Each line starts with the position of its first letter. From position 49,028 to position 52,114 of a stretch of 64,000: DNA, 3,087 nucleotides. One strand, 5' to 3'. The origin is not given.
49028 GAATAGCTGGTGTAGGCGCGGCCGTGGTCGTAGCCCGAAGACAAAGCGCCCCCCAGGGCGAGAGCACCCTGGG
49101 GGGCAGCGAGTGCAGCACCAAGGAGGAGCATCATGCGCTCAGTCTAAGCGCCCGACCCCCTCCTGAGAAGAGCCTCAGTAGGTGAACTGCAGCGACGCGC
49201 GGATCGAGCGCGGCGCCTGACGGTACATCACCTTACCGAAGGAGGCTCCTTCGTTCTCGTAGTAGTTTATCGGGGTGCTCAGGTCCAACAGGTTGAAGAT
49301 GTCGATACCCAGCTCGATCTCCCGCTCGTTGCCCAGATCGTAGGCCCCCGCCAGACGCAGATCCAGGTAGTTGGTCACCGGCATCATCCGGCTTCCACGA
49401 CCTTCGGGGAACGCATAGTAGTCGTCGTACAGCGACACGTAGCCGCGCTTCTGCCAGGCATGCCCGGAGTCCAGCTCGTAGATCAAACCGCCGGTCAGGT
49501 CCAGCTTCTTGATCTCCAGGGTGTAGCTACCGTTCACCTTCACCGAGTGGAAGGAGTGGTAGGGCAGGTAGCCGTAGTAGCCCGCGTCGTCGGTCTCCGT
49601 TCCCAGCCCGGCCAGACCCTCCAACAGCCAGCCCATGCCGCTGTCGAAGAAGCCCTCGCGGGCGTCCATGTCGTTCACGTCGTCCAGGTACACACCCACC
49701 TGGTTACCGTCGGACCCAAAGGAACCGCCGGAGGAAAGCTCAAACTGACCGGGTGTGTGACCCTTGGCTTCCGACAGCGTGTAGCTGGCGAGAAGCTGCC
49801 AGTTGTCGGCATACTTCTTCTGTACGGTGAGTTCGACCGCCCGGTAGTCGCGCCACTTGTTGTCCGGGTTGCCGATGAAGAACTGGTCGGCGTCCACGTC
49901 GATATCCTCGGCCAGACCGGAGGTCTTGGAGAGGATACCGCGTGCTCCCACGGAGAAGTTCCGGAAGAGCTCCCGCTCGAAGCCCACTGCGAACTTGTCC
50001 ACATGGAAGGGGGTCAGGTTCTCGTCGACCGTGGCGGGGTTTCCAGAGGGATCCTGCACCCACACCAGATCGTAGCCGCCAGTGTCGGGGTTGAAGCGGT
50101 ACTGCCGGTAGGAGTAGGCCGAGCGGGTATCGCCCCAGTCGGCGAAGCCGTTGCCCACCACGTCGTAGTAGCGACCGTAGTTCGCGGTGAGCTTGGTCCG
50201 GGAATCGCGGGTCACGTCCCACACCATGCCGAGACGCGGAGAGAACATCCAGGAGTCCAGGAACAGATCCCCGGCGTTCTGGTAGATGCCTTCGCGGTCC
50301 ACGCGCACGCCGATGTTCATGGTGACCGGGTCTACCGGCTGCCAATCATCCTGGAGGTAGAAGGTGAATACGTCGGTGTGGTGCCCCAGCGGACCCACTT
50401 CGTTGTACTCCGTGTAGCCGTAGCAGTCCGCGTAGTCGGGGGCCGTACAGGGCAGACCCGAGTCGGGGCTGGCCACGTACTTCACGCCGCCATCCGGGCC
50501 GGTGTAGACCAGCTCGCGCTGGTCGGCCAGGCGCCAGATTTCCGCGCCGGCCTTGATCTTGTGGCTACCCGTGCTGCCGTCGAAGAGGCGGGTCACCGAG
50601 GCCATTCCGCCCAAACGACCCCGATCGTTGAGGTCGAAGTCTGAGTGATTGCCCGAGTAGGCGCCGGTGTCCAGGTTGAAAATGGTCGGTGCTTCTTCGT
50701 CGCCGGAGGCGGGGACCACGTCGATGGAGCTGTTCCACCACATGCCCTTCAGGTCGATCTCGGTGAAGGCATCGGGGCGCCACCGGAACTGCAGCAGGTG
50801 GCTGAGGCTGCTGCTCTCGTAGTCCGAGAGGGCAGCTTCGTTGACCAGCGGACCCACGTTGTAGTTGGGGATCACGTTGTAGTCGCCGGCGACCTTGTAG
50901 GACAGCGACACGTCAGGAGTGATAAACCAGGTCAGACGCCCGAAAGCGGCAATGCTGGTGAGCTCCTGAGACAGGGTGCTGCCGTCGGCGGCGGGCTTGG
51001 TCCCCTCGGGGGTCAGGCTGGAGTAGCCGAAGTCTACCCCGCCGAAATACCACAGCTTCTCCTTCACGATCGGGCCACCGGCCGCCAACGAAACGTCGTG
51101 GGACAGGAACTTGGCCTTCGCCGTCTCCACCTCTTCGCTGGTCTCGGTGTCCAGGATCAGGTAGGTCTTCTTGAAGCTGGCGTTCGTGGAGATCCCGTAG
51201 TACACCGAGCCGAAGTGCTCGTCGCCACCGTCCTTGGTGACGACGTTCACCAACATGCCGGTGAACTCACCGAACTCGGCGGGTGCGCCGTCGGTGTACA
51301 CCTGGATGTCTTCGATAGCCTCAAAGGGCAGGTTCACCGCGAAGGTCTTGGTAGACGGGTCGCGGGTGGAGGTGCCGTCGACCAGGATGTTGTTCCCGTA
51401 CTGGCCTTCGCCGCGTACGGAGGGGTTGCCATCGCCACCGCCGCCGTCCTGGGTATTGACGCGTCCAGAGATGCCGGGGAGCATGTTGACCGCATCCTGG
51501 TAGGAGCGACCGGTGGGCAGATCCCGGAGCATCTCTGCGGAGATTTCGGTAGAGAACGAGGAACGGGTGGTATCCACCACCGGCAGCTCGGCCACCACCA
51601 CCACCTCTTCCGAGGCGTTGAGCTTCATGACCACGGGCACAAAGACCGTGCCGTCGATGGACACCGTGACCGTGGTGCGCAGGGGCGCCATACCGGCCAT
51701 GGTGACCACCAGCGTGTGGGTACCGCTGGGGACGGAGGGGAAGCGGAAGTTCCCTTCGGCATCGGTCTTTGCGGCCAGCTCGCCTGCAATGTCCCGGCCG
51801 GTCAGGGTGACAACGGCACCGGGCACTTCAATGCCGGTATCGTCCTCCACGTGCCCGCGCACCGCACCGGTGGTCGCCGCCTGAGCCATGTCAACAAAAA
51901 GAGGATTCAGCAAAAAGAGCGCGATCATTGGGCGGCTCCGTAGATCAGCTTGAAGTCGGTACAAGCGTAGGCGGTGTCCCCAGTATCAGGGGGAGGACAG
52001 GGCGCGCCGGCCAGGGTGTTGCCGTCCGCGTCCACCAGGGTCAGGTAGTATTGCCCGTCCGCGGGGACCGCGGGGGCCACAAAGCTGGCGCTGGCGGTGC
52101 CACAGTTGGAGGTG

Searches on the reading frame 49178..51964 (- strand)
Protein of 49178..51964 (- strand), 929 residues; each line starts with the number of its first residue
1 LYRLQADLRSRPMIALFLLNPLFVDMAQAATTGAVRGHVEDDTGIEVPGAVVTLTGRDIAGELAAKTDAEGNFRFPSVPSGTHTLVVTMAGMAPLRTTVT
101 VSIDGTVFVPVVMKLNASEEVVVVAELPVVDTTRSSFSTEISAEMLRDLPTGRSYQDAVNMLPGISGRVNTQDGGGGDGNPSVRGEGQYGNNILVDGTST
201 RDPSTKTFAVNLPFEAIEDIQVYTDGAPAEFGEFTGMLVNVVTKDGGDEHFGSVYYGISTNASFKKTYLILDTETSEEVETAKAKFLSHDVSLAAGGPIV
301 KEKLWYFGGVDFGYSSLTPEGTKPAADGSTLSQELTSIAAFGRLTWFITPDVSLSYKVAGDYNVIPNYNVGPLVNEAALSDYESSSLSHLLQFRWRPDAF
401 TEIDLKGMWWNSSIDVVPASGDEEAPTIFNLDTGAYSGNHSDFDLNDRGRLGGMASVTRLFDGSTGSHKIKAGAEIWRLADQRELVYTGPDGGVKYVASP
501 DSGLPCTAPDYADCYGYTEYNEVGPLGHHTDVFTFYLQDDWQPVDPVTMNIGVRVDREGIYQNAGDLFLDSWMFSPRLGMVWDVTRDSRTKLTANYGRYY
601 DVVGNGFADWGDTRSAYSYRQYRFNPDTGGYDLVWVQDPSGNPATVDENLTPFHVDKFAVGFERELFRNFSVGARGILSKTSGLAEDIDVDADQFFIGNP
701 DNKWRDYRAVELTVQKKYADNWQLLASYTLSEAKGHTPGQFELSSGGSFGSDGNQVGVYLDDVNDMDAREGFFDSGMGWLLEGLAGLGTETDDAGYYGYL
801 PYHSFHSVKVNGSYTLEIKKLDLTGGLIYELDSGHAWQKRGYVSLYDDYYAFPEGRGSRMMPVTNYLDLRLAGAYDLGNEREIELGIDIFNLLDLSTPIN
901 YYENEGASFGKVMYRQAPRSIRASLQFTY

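Call 13: search_protein_families(library=pfam, proteins=[window:49178-51964:-], max_evalue=0.001)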
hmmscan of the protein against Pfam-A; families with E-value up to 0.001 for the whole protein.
window:49178-51964:- (929 aa): 5 families
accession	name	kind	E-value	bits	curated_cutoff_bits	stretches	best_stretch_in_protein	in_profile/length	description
PF25183.1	OMP_b-brl_4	-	3.8e-17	62.4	30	1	464-562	295-397/838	Outer membrane beta barrel domain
PF13620.12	CarboxypepD_reg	-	6.7e-15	55.6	32.3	1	35-111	2-79/82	Carboxypeptidase regulatory-like domain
PF07715.20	Plug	-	2.1e-11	44.7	23.9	1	138-233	10-101/107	TonB-dependent Receptor Plug Domain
PF13715.12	CarbopepD_reg_2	-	2.5e-11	43.9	32.2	1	35-123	1-88/88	CarboxypepD_reg-like domain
PF24025.1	Ig_DR_A0283-like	-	0.00074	20.2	27.1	0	38-87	12-62/102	DR_A0283-like, Ig-like domain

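Call 18: find_related_loci(query=window:49178-51964:-, collection=genome_contigs, flank=10000)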
Query window:49178-51964:- (929 aa) in genome_contigs; peptide patterns used: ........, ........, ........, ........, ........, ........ (x = any residue, [..] = any of these).
73 stretches matched a pattern; 18 encode a relative of the query (tblastn E <= 1e-3); 18 distinct loci.
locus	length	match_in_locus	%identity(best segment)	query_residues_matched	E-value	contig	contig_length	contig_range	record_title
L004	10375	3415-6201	94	1-929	0e+0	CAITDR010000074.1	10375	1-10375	MAG: uncultured proteobacterium isolate ErkenSummer_bin-5044 genome assembly, contig: bin-5044:074/711, whole genome sho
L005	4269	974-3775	54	15-929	0e+0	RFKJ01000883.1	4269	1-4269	MAG: Deltaproteobacteria bacterium isolate J125 k99_1663253, whole genome shotgun sequence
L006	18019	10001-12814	52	8-929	0e+0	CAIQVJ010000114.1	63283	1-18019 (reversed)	MAG: uncultured proteobacterium isolate KTt_bin-1053 genome assembly, contig: bin-1053:114/137, whole genome shotgun seq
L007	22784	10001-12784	53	9-929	0e+0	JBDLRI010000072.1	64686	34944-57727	MAG: Pseudomonadota bacterium isolate icacos_2019_sw_WHONDRS-S19S_0094_B_bin.162 scaffold_848351, whole genome shotgun s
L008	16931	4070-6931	52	11-929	0e+0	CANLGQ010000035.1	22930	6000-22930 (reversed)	MAG: Proteobacteria bacterium isolate TH-Jun18-251 genome assembly, contig: TH-Jun18-C4600, whole genome shotgun sequenc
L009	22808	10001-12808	52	15-926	0e+0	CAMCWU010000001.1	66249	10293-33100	MAG: Klebsiella pneumoniae isolate MH-09jul19-302 genome assembly, contig: MH-09jul19-C777, whole genome shotgun sequenc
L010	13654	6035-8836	53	15-929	0e+0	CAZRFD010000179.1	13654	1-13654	MAG TPA_asm: uncultured Enterobacterales bacterium isolate SRP216583_co1_147 genome assembly, contig: NODE_4049_length_1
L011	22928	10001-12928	47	5-929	0e+0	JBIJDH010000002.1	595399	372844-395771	MAG: Myxococcota bacterium isolate ME2006-08-22D15_3300044611_group2_bin215 Rohwer_bin1508_scaffold_2_c1, whole genome s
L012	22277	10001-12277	26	16-734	8e-41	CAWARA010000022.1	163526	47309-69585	MAG: uncultured Acidobacteriota bacterium isolate MFD02840.bin.2.141 genome assembly, contig: contig_46329, whole genome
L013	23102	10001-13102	29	13-928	2e-22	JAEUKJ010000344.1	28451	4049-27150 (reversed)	MAG: Deltaproteobacteria bacterium isolate new MAG-92 k141_526170, whole genome shotgun sequence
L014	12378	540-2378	28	14-559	1e-19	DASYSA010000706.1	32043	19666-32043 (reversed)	MAG TPA_asm: Blastocatellia bacterium isolate SMAG_U4525 k141_3910188, whole genome shotgun sequence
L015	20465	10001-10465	35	535-675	2e-16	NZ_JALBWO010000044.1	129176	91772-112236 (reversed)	Rhodanobacter ginsengiterrae strain DCY112 assembly_44, whole genome shotgun sequence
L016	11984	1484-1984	32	535-687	5e-16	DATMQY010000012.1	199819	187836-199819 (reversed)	MAG TPA_asm: Rhodanobacter sp. isolate SMAG_U12941 k141_1056536, whole genome shotgun sequence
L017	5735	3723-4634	25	5-311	6e-16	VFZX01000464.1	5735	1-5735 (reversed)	MAG: Acidobacteria bacterium isolate K_Offshore_80m_m2_003 K_Offshore_80m_m2_003_Ga0194132_10025090, whole genome shotgu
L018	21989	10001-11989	25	18-583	6e-13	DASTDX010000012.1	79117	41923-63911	MAG TPA_asm: Allosphingosinicella sp. isolate SMAG_U832 k141_292420, whole genome shotgun sequence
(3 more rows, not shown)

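Call 25: search_protein_families(library=padloc, proteins=[L004:7670-9013:-, L004:7035-7670:-], max_evalue=0.00001)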
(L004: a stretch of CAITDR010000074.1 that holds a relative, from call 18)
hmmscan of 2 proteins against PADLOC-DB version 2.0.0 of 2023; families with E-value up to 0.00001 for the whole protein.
L004:7670-9013:- (448 aa): 121 families (the best 25 are shown)
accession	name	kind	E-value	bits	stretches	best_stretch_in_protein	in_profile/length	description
PDLC00310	PtuA1|PtuA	-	6.4e-136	452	1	11-443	2-441/443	AAA ATPase domain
PDLC00278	PtuA1|PtuA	-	1.2e-122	408.3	1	12-440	3-432/436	AAA ATPase domain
PDLC00275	PtuA1|PtuA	-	2.2e-86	288.4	1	132-436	42-343/348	AAA ATPase domain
PDLC00311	PtuA1|PtuA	-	1.5e-79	266.2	1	12-431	3-445/455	AAA ATPase domain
PDLC02913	ATPase_I-A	-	3.5e-78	261.9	2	216-439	291-506/508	-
PDLC00299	PtuA1|PtuA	-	1.1e-77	260.2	2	218-443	306-529/535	AAA ATPase domain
PDLC00298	PtuA1|PtuA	-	7.5e-77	257.2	1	12-435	3-416/423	AAA ATPase domain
PDLC00277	PtuA1|PtuA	-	7.4e-74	247.5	1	12-393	3-378/423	AAA ATPase domain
PDLC00271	PtuA1|PtuA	-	5.2e-70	235.1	1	11-433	2-411/421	AAA ATPase domain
PDLC00267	PtuA1|PtuA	-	1.4e-62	210.2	1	14-351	5-341/438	AAA ATPase domain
PDLC00284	PtuA1|PtuA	-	2.4e-54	183.1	2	259-424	360-525/545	AAA ATPase domain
PDLC00272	PtuA1|PtuA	-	9.1e-42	141.5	1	138-433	148-440/444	AAA ATPase domain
PDLC00286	PtuA1|PtuA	-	6.3e-36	122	1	145-406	7-254/289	AAA ATPase domain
PDLC00304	PtuA1|PtuA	-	6.7e-35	119.1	1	3-411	3-407/444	AAA ATPase domain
PDLC00301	PtuA1|PtuA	-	1.4e-33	114.5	1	254-371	245-360/429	AAA ATPase domain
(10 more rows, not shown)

L004:7035-7670:- (212 aa): 47 families (the best 25 are shown)
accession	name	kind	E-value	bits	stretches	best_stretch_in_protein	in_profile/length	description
PDLC00358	PtuB1|PtuB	-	7.6e-69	229.7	1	2-207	1-212/215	Unknown function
PDLC00324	PtuB1|PtuB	-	2.4e-61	205.1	1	2-207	1-204/209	Unknown function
PDLC02924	HNH_I-A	-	2.9e-54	182.1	1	2-206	1-196/198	-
PDLC00334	PtuB1|PtuB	-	4.2e-52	175.2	1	2-164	1-170/222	Unknown function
PDLC00326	PtuB1|PtuB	-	3e-44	149.3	1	2-165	1-171/197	Unknown function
PDLC00332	PtuB1|PtuB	-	2.2e-35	120.4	1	2-172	1-180/212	Unknown function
PDLC00346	PtuB1|PtuB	-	2.4e-23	81.2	1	19-167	23-172/214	Unknown function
PDLC00337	PtuB1|PtuB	-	2.5e-23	81.1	1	35-166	47-170/216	Unknown function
PDLC00320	PtuB1|PtuB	-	3.3e-22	77.3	1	16-168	12-166/202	Unknown function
PDLC00344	PtuB1|PtuB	-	2.2e-20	71.3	1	2-166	1-165/213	Unknown function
PDLC00319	PtuB1|PtuB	-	3.1e-19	67.6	2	104-176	172-243/310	Unknown function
PDLC00322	PtuB1|PtuB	-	3.5e-19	67.5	1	2-165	1-165/215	Unknown function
PDLC00314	PtuB1|PtuB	-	5e-19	66.9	1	2-148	1-153/156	Unknown function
PDLC00351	PtuB1|PtuB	-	5.2e-19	67.1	1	25-170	37-182/195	Unknown function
PDLC00349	PtuB1|PtuB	-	6.9e-19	66.8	1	3-176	2-213/260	Unknown function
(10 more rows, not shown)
